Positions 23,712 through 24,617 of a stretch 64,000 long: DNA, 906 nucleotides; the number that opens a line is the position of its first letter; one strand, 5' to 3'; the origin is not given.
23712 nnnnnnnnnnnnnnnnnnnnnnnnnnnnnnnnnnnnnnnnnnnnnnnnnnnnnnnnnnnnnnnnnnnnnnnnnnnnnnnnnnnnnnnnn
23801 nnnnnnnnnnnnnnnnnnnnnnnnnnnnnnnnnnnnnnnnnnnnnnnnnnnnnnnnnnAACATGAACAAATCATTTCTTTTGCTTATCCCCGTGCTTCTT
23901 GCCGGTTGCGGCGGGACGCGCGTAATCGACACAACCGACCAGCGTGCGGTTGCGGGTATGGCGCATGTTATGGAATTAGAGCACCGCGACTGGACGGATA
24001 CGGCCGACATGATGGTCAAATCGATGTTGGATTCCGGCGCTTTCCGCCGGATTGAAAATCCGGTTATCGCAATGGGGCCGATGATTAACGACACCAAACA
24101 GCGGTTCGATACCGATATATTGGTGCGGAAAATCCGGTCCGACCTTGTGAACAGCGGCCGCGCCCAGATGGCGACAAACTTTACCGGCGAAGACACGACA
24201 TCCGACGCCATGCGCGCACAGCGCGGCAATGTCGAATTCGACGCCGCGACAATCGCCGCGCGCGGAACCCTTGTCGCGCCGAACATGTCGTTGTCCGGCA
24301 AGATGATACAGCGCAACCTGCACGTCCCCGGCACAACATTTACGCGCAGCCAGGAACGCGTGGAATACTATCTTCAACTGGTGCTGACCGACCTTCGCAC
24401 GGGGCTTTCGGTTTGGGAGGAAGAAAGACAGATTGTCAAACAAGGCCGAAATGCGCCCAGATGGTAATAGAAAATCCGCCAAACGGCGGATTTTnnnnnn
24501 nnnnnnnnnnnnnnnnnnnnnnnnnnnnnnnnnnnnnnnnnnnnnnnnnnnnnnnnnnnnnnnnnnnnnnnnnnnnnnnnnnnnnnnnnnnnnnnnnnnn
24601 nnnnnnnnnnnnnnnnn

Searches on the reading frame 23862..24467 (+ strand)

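Call 33: search_protein_families(library=pfam, proteins=[window:23862-24467:+], max_evalue=0.01)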
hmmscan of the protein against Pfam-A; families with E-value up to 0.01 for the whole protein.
window:23862-24467:+ (201 aa): 1 family
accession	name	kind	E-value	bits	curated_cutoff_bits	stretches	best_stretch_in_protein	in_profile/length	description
PF13036.11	LpoB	-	7.8e-28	97.7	22.3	1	45-191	3-147/147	Peptidoglycan-synthase activator LpoB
